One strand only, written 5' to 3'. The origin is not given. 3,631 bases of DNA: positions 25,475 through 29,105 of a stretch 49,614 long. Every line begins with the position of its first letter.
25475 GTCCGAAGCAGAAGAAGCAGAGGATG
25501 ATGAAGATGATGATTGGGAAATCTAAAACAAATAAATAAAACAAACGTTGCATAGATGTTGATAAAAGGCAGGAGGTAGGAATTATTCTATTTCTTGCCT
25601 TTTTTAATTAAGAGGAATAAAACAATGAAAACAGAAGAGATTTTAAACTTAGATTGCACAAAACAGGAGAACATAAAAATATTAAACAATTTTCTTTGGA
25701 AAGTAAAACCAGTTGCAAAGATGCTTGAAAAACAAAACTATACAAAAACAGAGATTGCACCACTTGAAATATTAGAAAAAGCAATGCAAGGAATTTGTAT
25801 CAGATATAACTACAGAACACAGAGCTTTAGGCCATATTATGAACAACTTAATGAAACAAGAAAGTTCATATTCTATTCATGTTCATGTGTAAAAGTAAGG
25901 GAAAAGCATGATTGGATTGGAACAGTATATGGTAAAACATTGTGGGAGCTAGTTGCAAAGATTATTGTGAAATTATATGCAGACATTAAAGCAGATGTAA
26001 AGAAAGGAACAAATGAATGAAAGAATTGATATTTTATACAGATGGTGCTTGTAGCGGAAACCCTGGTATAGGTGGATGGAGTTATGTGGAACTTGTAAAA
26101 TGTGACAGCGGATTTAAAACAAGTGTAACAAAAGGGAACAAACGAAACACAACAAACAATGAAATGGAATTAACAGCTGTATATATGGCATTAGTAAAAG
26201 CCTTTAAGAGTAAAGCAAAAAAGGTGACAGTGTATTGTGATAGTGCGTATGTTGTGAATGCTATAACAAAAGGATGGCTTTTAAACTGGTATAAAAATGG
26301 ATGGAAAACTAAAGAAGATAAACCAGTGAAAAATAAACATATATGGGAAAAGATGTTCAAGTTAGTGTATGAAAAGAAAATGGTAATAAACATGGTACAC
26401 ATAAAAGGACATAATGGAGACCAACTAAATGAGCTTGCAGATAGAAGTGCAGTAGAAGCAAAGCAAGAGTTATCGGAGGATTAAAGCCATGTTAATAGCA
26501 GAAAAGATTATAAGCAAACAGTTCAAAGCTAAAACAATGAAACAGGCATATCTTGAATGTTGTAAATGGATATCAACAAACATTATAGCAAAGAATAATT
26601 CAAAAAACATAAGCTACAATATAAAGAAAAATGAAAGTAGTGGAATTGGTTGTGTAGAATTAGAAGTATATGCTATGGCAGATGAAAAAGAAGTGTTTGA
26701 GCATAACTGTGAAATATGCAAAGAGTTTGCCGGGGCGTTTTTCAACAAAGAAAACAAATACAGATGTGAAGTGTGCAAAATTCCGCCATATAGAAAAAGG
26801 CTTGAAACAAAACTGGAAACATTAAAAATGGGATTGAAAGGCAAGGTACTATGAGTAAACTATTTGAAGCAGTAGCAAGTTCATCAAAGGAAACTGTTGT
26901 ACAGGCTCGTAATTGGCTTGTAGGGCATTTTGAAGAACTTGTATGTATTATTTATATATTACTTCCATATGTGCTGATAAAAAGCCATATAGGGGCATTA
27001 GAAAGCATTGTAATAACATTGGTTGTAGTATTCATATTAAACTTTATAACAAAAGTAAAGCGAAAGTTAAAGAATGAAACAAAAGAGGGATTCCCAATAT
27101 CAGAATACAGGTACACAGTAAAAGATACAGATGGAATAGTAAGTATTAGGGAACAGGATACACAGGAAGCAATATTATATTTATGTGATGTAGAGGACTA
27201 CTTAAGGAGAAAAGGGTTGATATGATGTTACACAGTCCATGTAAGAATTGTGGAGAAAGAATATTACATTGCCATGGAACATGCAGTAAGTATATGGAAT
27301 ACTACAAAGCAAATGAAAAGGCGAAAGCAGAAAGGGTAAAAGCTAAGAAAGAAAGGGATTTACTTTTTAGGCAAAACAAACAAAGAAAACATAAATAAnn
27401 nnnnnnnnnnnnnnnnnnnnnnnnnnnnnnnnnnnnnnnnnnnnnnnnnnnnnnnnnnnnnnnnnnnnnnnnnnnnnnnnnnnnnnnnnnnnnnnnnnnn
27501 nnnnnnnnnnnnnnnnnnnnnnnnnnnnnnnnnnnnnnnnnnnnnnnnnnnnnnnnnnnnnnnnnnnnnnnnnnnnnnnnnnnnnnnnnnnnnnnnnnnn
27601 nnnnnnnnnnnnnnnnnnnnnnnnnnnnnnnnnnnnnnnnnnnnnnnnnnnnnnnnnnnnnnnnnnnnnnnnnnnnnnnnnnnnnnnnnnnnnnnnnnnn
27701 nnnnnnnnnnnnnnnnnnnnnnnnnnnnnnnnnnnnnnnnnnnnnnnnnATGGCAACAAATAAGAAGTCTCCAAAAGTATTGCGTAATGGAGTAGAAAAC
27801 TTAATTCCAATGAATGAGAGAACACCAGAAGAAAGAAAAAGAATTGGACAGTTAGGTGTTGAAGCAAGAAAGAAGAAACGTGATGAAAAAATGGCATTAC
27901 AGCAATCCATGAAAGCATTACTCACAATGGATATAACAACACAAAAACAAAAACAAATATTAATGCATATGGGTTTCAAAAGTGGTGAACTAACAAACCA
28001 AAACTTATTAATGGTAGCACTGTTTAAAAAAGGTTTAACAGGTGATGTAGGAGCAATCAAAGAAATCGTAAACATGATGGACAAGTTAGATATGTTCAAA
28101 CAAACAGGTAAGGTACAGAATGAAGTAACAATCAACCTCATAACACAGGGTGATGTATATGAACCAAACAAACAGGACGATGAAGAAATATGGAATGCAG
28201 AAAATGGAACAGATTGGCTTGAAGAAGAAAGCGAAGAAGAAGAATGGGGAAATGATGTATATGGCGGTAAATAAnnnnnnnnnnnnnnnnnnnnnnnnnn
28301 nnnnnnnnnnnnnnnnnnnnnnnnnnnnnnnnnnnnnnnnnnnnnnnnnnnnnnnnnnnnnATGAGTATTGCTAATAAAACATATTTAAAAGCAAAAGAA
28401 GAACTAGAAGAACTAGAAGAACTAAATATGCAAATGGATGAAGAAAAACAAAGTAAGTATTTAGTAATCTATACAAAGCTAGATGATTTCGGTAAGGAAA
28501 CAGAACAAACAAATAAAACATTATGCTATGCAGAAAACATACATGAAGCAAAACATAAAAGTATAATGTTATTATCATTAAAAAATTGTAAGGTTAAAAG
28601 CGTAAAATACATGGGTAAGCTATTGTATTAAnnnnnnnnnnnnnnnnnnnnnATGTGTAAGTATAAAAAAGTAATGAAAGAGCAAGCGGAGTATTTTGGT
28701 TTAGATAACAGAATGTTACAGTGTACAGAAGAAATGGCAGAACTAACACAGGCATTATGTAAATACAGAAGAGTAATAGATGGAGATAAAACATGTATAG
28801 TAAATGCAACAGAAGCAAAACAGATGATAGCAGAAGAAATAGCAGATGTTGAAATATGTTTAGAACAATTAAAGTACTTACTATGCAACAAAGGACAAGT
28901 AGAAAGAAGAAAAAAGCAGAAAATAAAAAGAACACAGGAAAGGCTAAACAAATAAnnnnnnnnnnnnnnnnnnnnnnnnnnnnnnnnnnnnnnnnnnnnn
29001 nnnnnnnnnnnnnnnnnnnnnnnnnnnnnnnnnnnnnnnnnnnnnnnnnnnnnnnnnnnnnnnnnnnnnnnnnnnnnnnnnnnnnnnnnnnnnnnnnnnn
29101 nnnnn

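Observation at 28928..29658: Iteron-like AGAACA repeats upstream of a ParB-like nuclease gene, next to MazG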

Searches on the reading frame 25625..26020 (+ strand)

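Call 33: search_protein_families(library=phrogs, proteins=[window:25625-26020:+], max_evalue=0.00001)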
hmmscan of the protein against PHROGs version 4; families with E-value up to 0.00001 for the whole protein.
window:25625-26020:+ (131 aa): 0 families

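Call 59: search_protein_families(library=ncbifam, proteins=[window:25625-26020:+], max_evalue=0.1)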
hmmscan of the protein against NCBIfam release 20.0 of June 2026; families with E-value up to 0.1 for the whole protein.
window:25625-26020:+ (131 aa): 1 family
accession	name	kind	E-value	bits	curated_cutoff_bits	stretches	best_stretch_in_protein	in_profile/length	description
TIGR03232.1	benzo_1_2_benB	equivalog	0.032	14.2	225.55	1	39-73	80-112/155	benzoate 1,2-dioxygenase small subunit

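Call 72: search_protein_families(library=pfam, proteins=[window:25625-26020:+], max_evalue=0.01)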
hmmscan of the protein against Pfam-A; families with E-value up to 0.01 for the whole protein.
window:25625-26020:+ (131 aa): 1 family
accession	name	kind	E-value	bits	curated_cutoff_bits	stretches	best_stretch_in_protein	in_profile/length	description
PF18515.6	Rh5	-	0.0037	17.4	26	1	2-104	108-211/255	Rh5 coiled-coil domain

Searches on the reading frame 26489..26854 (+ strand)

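Call 59: search_protein_families(library=ncbifam, proteins=[window:26489-26854:+], max_evalue=0.1)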
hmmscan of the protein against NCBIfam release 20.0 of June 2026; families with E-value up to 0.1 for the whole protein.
window:26489-26854:+ (121 aa): 1 family
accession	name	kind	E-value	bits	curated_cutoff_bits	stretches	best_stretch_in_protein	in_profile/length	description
NF008757.0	PRK11788.1-5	equivalog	0.078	12.1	363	1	5-96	269-359/388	lipopolysaccharide assembly protein LapB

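Call 72: search_protein_families(library=pfam, proteins=[window:26489-26854:+], max_evalue=0.01)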
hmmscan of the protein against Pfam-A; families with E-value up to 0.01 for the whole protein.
window:26489-26854:+ (121 aa): 0 families

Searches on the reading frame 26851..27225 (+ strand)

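Call 59: search_protein_families(library=ncbifam, proteins=[window:26851-27225:+], max_evalue=0.1)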
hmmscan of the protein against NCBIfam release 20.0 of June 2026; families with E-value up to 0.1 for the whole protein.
window:26851-27225:+ (124 aa): 1 family
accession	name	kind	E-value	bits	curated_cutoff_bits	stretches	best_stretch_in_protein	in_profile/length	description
NF007577.0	PRK10209.1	equivalog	0.0031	17.3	189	1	28-80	82-134/190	HdeD family acid-resistance protein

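Call 72: search_protein_families(library=pfam, proteins=[window:26851-27225:+], max_evalue=0.01)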
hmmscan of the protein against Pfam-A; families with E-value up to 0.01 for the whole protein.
window:26851-27225:+ (124 aa): 0 families

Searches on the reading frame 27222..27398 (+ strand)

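Call 59: search_protein_families(library=ncbifam, proteins=[window:27222-27398:+], max_evalue=0.1)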
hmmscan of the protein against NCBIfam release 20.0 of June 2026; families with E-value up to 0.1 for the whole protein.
window:27222-27398:+ (58 aa): 1 family
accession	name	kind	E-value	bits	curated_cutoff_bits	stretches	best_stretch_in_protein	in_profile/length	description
TIGR00416.1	sms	equivalog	0.047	12.4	403.05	1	7-56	10-59/454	DNA repair protein RadA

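Call 72: search_protein_families(library=pfam, proteins=[window:27222-27398:+], max_evalue=0.01)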
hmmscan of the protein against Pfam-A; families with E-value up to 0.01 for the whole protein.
window:27222-27398:+ (58 aa): 0 families

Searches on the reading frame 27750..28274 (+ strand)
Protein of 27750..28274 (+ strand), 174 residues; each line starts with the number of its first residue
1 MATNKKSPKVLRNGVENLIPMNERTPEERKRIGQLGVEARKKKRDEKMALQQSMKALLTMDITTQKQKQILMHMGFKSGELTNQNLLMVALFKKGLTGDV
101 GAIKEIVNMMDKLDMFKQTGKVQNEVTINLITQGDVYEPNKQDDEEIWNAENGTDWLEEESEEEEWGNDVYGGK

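Call 6: search_protein_families(library=pfam, proteins=[window:27750-28274:+], max_evalue=0.01)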
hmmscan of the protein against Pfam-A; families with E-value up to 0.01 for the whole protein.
window:27750-28274:+ (174 aa): 1 family
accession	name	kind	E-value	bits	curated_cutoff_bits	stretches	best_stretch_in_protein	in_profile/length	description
PF18932.5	DUF5681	-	0.0038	18.2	27.5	1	40-112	16-74/77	Family of unknown function (DUF5681)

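Call 7: search_protein_families(library=phrogs, proteins=[window:27750-28274:+], max_evalue=0.001)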
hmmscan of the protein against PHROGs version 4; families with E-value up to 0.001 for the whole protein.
window:27750-28274:+ (174 aa): 2 families
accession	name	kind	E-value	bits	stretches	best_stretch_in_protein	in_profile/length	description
phrog_2412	-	unknown function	2.6e-17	64.2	1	13-119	2-105/150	-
phrog_26239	-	unknown function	0.00035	21.9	1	58-126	39-107/146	-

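Call 42: search_solved_structures(query=window:27750-28274:+, max_evalue=1)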
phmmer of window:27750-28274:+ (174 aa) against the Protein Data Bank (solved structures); distinct sequences matched with E-value up to 1: 0.

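Call 52: find_homologous_proteins(query=window:27750-28274:+, max_evalue=0.001)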
Query window:27750-28274:+ (174 aa): 199 proteins with E <= 0.001 among 292 candidates; the best 120 are listed.
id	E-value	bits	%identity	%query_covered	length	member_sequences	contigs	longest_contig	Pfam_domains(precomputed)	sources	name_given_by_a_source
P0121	1.7e-104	364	98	100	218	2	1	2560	-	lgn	-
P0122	4.9e-104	363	97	100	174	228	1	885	-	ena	-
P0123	3.3e-103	360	97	100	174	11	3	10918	-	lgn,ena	-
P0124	1.1e-100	352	94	100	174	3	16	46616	-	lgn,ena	-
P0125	3.2e-98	344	93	100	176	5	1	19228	-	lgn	-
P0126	1.6e-97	342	92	100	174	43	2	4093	-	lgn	-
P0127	2.2e-97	341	93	100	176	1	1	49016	-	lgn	-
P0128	3.5e-97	341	93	100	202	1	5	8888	-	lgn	-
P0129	9.9e-97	339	92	100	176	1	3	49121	-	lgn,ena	-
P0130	2.4e-95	335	91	100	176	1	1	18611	-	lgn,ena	-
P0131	3.2e-95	334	89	100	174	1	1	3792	-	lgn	-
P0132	3.8e-95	334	90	100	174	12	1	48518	-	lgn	-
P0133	5.8e-95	333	89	100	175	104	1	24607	-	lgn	-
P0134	1.4e-94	332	89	100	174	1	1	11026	-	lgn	-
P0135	2.4e-93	328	88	100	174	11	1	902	-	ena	-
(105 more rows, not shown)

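Call 55: search_solved_structures(query=A2, max_evalue=10)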
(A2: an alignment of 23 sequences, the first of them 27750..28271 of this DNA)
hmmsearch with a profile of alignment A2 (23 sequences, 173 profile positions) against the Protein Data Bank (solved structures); distinct sequences matched with E-value up to 10: 1.
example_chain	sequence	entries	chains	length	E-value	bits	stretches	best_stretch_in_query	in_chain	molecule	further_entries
9k7y_A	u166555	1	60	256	0.82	12.4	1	74-125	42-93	Cage-i53-Zn1-HEHE-14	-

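Call 56: search_protein_families(library=pfam, alignment_id=A2, max_evalue=1)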
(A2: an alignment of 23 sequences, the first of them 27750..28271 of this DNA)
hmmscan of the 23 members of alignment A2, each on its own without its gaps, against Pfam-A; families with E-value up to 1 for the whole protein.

A. member 1, window:27750-28271:+ (174 aa): 4 families
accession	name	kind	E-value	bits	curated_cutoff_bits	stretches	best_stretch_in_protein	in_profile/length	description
PF18932.5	DUF5681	-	0.0038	18.2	27.5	1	40-112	16-74/77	Family of unknown function (DUF5681)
PF01749.26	IBB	-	0.017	16.1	23.8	1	27-66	14-53/89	Importin beta binding domain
PF03484.21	B5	-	0.18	12.5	28.6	1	54-84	8-38/67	tRNA synthetase B5 domain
PF01948.23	PyrI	-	0.27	11.9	25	0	62-138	15-88/93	Aspartate carbamoyltransferase regulatory chain, allosteric domain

B. families by the number of members that match (of 23 scanned): 22 families
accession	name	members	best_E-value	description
PF18932.5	DUF5681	23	0.0028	Family of unknown function (DUF5681)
PF01749.26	IBB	4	0.014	Importin beta binding domain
PF03484.21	B5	2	0.18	tRNA synthetase B5 domain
PF01948.23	PyrI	2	0.27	Aspartate carbamoyltransferase regulatory chain, allosteric domain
PF14677.12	FANCI_S3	1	0.0031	FANCI solenoid 3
PF22878.1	SPT2_N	1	0.0096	SPT2 N-terminal domain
PF01937.24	ARMT1-like_dom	1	0.012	Damage-control phosphatase ARMT1-like domain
PF05840.19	Phage_GPA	1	0.013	Bacteriophage replication gene A protein (GPA)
PF08397.16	IMD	1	0.026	IRSp53/MIM homology domain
PF02912.23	Phe_tRNA-synt_N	1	0.029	Aminoacyl tRNA synthetase class II, N-terminal domain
PF14974.11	P_C10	1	0.053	Protein C10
PF17331.7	GFD1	1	0.059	GFD1 mRNA transport factor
PF08519.17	RFC1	1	0.063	Replication factor RFC1 C terminal domain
PF03669.18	ASTER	1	0.067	PAT complex subunit Asterix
PF14492.12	EFG_III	1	0.069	Elongation Factor G, domain III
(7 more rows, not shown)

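Call 59: search_protein_families(library=ncbifam, proteins=[window:27750-28274:+], max_evalue=0.1)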
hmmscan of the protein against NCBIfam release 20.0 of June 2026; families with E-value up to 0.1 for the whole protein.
window:27750-28274:+ (174 aa): 0 families

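Call 63: predict_structure(alignment_id=A2)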
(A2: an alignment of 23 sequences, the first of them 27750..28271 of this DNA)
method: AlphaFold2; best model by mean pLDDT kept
length: 174 residues; sequences in the alignment: 23
mean_pLDDT: 62.8   pTM: 0.35
mean pLDDT of the five models: 62.8, 60.9, 58.4, 57.7, 55.4
residues with pLDDT >= 90: 0; 70-90: 70; 50-70: 56; < 50: 48
segments of 3 or more residues with pLDDT < 50: 1-14, 124-135, 156-174
pLDDT, mean of each block of 10 residues (from residue 1): 42 55 75 79 79 77 82 82 78 61 63 59 43 48 66 48 40 41
secondary structure, 60 per line:
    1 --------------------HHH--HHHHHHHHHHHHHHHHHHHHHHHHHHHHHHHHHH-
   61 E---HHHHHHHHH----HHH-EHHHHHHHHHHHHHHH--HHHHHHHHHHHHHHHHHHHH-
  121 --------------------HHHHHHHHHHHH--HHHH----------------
elements in order: H26-59 H65-73 H83-97 H100-119 H141-152 H155-158

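Call 65: fold_search(model_id=the predicted structure, library=viral)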
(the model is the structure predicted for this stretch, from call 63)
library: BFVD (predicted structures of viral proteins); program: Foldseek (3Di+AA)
matches with E <= 10: 18; with E <= 0.001: 1
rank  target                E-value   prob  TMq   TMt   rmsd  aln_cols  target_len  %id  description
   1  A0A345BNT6            2.4e-05  1.00  0.49  0.61   9.9       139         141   23  (no name in the UniProt tables at hand)
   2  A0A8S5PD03            1.3e-02  1.00  0.44  0.17  18.2       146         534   20  Terminase large subunit [Siphoviridae sp. ctc6d98]
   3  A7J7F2                2.0e+00  0.08  0.18  0.23  17.5        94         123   10  Uncharacterized protein n448L [Paramecium bursaria Chlorella virus FR483]
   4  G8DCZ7                2.5e+00  0.16  0.18  0.21  14.2        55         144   25  (no name in the UniProt tables at hand)
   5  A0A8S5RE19            3.0e+00  0.08  0.17  0.23  15.9        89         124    9  Uncharacterized protein [virus sp. ctx9V1]
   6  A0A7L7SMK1            3.4e+00  0.04  0.19  0.08  25.4       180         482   16  (no name in the UniProt tables at hand)
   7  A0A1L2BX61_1          3.8e+00  0.03  0.15  0.04  18.1       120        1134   16  Tape measure protein [Nodularia phage vB_NpeS-2AV2]
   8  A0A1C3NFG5            4.1e+00  0.02  0.15  0.06  17.7       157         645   13  (no name in the UniProt tables at hand)
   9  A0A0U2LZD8            4.1e+00  0.02  0.13  0.05  20.0        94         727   15  RNA-dependent RNA polymerase [Nigrospora oryzae unassigned RNA virus 1]
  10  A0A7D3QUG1            5.2e+00  0.03  0.19  0.03  29.2       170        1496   16  Ankyrin repeat domain-containing protein [Fadolivirus FV1/VV64]
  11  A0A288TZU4            5.9e+00  0.06  0.23  0.29  13.1       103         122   14  Uncharacterized protein [Enterococcus phage EFP01]
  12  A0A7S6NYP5            6.3e+00  0.06  0.16  0.14   9.7        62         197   16  (no name in the UniProt tables at hand)
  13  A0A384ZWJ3            6.3e+00  0.03  0.15  0.16  12.9       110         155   12  Uncharacterized protein [Dickeya phage vB_DsoM_JA13]
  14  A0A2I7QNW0            7.1e+00  0.03  0.11  0.07  18.0        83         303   14  (no name in the UniProt tables at hand)
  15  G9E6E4                8.0e+00  0.04  0.15  0.21  13.8        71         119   14  Uncharacterized protein [Micromonas pusilla virus SP1]
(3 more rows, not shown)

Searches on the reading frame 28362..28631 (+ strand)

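Call 6: search_protein_families(library=pfam, proteins=[window:28362-28631:+], max_evalue=0.01)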
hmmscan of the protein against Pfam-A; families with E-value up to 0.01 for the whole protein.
window:28362-28631:+ (89 aa): 1 family
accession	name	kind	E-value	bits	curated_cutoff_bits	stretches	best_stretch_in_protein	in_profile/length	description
PF07148.17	MalM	-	0.0016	18.6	26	1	20-65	70-115/134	Maltose operon periplasmic protein precursor (MalM)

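Call 7: search_protein_families(library=phrogs, proteins=[window:28362-28631:+], max_evalue=0.001)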
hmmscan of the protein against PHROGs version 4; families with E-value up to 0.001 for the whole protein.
window:28362-28631:+ (89 aa): 0 families

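Call 59: search_protein_families(library=ncbifam, proteins=[window:28362-28631:+], max_evalue=0.1)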
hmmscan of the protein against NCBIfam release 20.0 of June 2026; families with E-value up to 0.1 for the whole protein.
window:28362-28631:+ (89 aa): 2 families
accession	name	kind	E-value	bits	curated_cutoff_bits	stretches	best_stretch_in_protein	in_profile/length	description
TIGR03598.1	GTPase_YsxC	equivalog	0.013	15.1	124.45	1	11-75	110-175/186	ribosome biogenesis GTP-binding protein YihA/YsxC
NF047484.1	LA1326_LA4305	subfamily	0.029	14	100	1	8-57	83-133/205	LA_1326/LA_4305 family lipoprotein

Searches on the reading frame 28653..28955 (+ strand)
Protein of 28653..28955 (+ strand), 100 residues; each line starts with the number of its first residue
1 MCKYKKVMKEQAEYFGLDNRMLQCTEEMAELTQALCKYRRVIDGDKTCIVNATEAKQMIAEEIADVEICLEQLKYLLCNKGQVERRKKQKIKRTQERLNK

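Call 6: search_protein_families(library=pfam, proteins=[window:28653-28955:+], max_evalue=0.01)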
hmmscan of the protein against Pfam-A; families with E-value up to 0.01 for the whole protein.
window:28653-28955:+ (100 aa): 0 families

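Call 7: search_protein_families(library=phrogs, proteins=[window:28653-28955:+], max_evalue=0.001)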
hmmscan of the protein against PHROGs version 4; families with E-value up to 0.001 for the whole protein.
window:28653-28955:+ (100 aa): 3 families
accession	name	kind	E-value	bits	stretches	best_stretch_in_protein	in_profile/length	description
phrog_2245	-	other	2e-23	84.3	1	4-100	121-207/218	nucleoside triphosphate pyrophosphohydrolase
phrog_4856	-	other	4.5e-08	34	1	18-96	88-167/195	nucleoside triphosphate pyrophosphohydrolase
phrog_1247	-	other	0.00037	20.6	1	21-92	153-213/444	MazG-like pyrophosphatase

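Call 27: find_related_loci(query=window:28653-28955:+, collection=viral_contigs, flank=3000)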
Query window:28653-28955:+ (100 aa) in viral_contigs; peptide patterns used: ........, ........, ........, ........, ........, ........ (x = any residue, [..] = any of these).
33 stretches matched a pattern; 13 encode a relative of the query (tblastn E <= 1e-3); 13 distinct loci.
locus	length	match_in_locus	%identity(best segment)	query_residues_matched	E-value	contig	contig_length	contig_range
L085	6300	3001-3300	91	1-100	2e-57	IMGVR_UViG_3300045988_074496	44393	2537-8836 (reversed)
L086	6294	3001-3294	70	1-98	3e-41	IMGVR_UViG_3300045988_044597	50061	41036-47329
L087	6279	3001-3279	61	8-100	3e-31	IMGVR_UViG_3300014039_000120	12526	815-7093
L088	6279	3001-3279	58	8-98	4e-29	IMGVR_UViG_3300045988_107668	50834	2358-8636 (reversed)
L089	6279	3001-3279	58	8-98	1e-28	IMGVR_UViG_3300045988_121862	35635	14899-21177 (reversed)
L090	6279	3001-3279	58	8-98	1e-28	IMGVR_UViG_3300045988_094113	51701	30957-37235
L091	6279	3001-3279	58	8-98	1e-28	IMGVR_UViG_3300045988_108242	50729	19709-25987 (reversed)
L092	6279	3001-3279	57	8-98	3e-28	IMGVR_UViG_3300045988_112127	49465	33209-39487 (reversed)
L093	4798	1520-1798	57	8-98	3e-28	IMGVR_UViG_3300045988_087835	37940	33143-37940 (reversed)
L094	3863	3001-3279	56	8-98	4e-27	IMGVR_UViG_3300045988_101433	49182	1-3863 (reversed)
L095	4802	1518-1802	47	8-98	3e-16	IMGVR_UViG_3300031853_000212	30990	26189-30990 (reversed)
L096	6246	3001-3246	41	6-100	1e-12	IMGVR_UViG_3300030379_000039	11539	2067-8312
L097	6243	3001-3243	34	6-95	3e-8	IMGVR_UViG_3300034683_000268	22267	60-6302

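Call 59: search_protein_families(library=ncbifam, proteins=[window:28653-28955:+], max_evalue=0.1)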
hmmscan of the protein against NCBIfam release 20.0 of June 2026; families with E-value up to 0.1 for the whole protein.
window:28653-28955:+ (100 aa): 1 family
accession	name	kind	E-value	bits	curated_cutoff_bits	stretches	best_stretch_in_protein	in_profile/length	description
NF006614.0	PRK09181.1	equivalog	0.0013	17.6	536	1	15-88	64-133/476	aspartate kinase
